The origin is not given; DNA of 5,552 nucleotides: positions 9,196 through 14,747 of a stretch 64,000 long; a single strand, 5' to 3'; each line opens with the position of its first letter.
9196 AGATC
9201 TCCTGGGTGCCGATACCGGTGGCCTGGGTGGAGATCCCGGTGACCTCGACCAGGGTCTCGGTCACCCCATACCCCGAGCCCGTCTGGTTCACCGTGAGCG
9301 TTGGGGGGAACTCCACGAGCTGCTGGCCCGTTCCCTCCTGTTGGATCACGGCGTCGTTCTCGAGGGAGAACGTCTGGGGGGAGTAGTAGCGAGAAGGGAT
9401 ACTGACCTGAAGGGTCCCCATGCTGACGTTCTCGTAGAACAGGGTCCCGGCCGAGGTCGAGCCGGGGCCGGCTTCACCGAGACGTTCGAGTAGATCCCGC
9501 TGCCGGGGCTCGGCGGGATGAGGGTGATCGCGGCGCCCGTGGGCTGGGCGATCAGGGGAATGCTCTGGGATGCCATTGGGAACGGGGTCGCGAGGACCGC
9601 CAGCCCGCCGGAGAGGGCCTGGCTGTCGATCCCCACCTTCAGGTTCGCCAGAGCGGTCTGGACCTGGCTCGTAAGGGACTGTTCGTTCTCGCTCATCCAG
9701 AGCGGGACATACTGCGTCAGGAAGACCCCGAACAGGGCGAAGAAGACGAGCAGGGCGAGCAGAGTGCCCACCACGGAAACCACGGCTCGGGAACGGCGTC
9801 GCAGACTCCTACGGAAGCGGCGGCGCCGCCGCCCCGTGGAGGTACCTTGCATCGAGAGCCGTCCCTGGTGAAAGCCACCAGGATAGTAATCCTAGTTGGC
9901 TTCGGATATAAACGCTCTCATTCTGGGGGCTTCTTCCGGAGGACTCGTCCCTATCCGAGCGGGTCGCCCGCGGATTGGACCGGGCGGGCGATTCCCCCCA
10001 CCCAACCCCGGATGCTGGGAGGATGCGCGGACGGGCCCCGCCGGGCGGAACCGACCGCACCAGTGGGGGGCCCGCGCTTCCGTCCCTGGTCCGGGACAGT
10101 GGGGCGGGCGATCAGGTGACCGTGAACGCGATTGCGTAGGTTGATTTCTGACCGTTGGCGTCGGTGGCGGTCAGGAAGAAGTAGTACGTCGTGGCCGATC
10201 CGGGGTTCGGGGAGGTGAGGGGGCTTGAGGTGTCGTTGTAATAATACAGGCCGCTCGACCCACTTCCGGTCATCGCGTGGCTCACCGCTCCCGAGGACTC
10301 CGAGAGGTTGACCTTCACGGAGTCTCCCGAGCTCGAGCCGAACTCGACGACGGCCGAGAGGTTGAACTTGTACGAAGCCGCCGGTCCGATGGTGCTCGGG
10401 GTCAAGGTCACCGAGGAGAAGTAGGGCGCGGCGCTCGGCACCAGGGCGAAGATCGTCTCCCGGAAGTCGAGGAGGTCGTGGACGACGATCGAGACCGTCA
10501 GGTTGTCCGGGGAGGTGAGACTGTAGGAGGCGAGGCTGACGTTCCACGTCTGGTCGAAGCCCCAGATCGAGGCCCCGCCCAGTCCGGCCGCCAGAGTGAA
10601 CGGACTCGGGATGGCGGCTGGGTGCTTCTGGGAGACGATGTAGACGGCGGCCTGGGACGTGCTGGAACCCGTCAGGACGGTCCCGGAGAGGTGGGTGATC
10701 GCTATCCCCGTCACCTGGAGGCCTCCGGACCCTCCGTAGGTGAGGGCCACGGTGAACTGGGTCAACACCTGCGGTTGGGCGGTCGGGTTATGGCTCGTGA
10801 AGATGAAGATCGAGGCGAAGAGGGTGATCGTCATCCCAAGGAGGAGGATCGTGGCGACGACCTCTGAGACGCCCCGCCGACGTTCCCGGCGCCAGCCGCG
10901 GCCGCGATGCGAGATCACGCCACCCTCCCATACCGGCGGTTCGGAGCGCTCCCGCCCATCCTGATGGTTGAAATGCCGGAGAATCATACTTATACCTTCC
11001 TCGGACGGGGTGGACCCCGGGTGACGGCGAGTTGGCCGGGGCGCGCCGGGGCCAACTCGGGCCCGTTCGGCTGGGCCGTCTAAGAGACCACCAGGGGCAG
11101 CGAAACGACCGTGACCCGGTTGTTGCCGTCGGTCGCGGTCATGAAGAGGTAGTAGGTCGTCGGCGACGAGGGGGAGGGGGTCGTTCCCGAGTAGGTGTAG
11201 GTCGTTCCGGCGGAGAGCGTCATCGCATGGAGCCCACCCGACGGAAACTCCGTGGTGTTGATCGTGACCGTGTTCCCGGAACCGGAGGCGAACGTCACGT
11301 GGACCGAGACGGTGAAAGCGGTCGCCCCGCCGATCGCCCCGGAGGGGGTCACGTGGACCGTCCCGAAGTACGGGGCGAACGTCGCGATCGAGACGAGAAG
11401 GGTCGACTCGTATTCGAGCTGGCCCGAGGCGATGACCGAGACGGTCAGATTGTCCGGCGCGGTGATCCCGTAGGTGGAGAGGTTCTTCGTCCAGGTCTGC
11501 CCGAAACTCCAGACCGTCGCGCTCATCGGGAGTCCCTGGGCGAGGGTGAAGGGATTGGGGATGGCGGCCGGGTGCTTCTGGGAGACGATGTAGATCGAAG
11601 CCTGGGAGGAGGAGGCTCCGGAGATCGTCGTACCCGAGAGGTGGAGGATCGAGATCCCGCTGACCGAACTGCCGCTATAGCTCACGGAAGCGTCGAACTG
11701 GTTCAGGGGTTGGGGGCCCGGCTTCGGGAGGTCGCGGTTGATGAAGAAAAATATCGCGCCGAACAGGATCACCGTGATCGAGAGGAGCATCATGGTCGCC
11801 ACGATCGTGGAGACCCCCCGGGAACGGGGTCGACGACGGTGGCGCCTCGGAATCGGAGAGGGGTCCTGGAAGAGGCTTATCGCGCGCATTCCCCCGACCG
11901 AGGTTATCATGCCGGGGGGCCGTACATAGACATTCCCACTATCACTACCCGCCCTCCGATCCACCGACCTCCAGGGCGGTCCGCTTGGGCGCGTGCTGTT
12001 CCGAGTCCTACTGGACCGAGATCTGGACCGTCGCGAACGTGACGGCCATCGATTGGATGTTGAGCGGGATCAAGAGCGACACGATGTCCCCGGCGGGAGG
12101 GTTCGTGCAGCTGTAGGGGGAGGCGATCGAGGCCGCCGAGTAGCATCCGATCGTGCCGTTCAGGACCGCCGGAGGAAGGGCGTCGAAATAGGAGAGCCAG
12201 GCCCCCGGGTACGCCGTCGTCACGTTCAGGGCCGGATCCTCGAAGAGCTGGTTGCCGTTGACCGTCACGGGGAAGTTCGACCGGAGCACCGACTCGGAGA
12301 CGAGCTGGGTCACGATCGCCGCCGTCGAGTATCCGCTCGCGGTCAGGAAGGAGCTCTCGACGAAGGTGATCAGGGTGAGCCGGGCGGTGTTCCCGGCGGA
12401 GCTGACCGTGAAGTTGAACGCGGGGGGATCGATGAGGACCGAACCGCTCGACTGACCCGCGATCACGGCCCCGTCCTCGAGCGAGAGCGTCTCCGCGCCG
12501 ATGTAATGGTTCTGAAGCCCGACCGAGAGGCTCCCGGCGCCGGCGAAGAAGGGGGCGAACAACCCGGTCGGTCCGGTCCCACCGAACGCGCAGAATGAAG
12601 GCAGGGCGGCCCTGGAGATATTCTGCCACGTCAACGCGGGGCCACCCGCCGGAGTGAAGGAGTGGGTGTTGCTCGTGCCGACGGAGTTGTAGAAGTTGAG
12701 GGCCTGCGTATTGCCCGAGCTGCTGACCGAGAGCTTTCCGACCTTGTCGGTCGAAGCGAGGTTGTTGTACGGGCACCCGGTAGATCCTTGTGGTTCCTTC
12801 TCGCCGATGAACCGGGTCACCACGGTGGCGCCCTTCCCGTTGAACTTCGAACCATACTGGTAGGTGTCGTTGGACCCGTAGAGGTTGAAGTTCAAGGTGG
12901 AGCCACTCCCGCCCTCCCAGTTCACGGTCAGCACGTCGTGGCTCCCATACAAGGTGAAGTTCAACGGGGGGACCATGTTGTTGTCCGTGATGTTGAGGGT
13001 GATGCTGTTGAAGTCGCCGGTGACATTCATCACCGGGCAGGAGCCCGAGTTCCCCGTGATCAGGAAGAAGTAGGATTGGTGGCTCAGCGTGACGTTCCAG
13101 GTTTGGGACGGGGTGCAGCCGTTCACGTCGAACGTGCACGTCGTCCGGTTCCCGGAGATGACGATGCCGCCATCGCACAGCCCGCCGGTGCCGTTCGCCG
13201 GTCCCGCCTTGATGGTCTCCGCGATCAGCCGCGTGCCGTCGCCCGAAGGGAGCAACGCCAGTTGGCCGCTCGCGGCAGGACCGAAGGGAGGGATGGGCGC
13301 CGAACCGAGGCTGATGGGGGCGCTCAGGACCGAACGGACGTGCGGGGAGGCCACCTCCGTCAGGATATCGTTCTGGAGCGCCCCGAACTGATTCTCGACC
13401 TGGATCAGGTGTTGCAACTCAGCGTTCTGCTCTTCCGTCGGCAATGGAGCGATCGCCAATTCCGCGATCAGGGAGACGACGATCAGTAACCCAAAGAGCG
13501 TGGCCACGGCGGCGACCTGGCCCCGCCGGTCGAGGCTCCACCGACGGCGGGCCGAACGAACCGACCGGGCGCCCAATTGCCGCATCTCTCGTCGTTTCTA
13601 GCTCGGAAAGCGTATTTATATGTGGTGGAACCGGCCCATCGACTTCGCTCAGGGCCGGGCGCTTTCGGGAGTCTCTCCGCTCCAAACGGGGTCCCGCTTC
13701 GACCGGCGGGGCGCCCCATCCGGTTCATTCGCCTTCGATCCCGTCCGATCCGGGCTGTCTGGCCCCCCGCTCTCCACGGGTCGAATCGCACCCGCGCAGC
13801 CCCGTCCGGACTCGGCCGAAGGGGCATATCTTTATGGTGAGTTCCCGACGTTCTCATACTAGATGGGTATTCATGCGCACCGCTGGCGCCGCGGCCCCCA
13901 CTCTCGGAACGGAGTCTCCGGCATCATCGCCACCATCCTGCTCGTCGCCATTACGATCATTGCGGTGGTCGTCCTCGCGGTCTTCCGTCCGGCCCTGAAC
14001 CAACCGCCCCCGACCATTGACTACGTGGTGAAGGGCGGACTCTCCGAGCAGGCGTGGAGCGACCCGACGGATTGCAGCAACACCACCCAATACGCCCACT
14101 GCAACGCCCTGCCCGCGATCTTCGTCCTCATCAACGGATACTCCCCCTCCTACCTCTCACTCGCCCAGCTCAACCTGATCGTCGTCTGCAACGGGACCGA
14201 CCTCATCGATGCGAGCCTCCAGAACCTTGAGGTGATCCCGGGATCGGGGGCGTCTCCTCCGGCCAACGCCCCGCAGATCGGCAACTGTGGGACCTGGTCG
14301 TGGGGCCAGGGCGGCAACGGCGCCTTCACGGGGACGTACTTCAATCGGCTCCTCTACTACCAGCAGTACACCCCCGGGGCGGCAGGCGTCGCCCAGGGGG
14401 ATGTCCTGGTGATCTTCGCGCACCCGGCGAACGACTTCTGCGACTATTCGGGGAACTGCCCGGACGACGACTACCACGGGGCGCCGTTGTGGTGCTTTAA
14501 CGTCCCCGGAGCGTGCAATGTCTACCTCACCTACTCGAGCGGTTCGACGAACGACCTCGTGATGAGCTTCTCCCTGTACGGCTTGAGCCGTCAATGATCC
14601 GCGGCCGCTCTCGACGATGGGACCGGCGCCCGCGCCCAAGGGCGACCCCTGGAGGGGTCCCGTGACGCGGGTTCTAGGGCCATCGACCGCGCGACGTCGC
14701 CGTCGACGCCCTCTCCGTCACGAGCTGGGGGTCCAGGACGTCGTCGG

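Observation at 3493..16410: Epd/Tad-like archaeal type IV filament locus with a duplicated assembly ATPase flanking a split platform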

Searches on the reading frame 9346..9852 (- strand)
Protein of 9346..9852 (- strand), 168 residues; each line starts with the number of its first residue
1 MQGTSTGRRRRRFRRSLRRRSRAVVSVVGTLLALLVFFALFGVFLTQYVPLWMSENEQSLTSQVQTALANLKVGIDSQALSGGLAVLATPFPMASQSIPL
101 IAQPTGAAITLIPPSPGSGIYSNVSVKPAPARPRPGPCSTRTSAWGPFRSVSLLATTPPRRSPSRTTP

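Call 6: search_protein_families(library=pfam, proteins=[window:9346-9852:-], max_evalue=0.01)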
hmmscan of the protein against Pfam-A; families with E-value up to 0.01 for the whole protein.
window:9346-9852:- (168 aa): 2 families
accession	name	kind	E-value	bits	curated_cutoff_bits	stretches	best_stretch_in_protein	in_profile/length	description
PF12911.12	OppC_N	-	0.00031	21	23.9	1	11-50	4-41/53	N-terminal TM domain of oligopeptide transport permease C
PF04290.18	DctQ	-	0.0062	16.9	28.3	1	13-70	53-108/132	Tripartite ATP-independent periplasmic transporters, DctQ component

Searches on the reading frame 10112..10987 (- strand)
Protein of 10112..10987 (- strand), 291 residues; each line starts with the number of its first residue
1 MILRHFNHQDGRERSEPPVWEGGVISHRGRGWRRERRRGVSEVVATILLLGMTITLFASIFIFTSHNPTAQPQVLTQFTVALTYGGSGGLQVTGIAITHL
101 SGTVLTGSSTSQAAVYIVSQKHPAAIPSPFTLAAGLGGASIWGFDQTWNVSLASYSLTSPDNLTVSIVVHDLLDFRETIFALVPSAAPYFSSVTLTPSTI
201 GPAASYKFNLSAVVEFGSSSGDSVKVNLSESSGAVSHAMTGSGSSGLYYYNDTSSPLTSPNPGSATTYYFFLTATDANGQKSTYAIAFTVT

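Call 6: search_protein_families(library=pfam, proteins=[window:10112-10987:-], max_evalue=0.01)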
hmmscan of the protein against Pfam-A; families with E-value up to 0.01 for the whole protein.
window:10112-10987:- (291 aa): 1 family
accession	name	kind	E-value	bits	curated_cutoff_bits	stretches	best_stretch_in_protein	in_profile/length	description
PF07790.16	Pilin_N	-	3e-08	34.9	25.2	1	38-109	1-68/78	Archaeal Type IV pilin, N-terminal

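Call 15: search_protein_families(library=ncbifam, proteins=[window:10112-10987:-], max_evalue=0.001)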
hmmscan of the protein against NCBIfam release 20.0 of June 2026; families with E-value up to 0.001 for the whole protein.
window:10112-10987:- (291 aa): 1 family
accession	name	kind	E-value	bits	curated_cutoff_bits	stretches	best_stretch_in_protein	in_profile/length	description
TIGR02537.2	arch_flag_Nterm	domain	3.2e-06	26.5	20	1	36-56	1-21/33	archaellin/type IV pilin N-terminal domain-containing protein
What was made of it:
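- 10112..10987 (-): DUF1628 (Pilin_N) pilin paralog. The ORF allows up to 291 aa. Pilin_N 3e-08 (call 6). arch_flag_Nterm (call 15).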

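Call 65: search_solved_structures(query=window:10112-10987:-, max_evalue=1)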
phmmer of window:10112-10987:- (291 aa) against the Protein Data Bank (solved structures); distinct sequences matched with E-value up to 1: 3.
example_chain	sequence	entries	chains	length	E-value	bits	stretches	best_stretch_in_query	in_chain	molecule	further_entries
9hcg_F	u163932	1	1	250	0.33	13.7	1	16-87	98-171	Large ribosomal subunit protein uL4m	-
9e9c_F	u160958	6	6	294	0.45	13.3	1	16-87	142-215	Large ribosomal subunit protein uL4m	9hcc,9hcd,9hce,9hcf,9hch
1wf5_A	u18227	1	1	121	0.85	12.4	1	181-232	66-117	sidekick 2 protein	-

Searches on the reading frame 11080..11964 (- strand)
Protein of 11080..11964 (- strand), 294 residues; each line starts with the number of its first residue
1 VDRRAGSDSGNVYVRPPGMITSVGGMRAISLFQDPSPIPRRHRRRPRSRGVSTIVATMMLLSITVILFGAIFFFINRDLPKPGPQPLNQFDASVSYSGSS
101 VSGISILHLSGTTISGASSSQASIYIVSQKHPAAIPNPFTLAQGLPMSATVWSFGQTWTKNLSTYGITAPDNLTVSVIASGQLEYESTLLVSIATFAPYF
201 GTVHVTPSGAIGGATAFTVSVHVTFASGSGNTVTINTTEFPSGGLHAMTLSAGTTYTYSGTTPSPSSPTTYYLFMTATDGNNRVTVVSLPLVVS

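Call 6: search_protein_families(library=pfam, proteins=[window:11080-11964:-], max_evalue=0.01)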
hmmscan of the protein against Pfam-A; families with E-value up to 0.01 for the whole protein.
window:11080-11964:- (294 aa): 1 family
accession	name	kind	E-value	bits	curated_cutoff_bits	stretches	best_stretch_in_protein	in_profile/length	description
PF07790.16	Pilin_N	-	1.1e-07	33.1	25.2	1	49-117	1-67/78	Archaeal Type IV pilin, N-terminal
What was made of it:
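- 11080..11964 (-): DUF1628 (Pilin_N) pilin paralog. The ORF allows up to 294 aa. Pilin_N 1.1e-07 (call 6).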

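Call 15: search_protein_families(library=ncbifam, proteins=[window:11080-11964:-], max_evalue=0.001)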
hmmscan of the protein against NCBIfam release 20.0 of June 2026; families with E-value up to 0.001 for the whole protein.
window:11080-11964:- (294 aa): 0 families

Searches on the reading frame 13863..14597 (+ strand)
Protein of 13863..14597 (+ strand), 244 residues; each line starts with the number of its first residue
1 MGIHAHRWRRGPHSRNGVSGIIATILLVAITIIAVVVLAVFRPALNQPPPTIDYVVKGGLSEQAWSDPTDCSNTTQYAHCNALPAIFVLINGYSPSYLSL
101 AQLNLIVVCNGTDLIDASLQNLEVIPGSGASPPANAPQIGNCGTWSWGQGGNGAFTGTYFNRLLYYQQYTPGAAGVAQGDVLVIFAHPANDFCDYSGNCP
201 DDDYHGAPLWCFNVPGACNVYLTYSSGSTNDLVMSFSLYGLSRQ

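Call 6: search_protein_families(library=pfam, proteins=[window:13863-14597:+], max_evalue=0.01)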
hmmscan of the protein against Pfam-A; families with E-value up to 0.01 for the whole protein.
window:13863-14597:+ (244 aa): 1 family
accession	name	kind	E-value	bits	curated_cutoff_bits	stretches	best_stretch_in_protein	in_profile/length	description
PF07790.16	Pilin_N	-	3.3e-05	25.1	25.2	1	16-50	1-35/78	Archaeal Type IV pilin, N-terminal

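Call 15: search_protein_families(library=ncbifam, proteins=[window:13863-14597:+], max_evalue=0.001)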
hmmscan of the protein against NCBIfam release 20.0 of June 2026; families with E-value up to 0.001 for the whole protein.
window:13863-14597:+ (244 aa): 1 family
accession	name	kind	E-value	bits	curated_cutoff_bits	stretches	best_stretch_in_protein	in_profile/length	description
TIGR02537.2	arch_flag_Nterm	domain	2.3e-06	27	20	1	17-41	4-28/33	archaellin/type IV pilin N-terminal domain-containing protein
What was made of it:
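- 13863..14597 (+): Divergently transcribed pilin, 244 aa. Pilin_N 3.3e-05 (call 6). arch_flag_Nterm (call 15).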

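Call 66: search_solved_structures(query=window:13863-14597:+, max_evalue=1)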
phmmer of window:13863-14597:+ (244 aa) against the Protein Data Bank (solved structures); distinct sequences matched with E-value up to 1: 1.
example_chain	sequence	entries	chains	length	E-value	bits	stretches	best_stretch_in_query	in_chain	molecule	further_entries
7txi_A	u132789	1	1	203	0.94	12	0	14-40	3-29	Probable flagellin 1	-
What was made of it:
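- Tried and rejected: The pilins gave no useful match (calls 65, 66).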
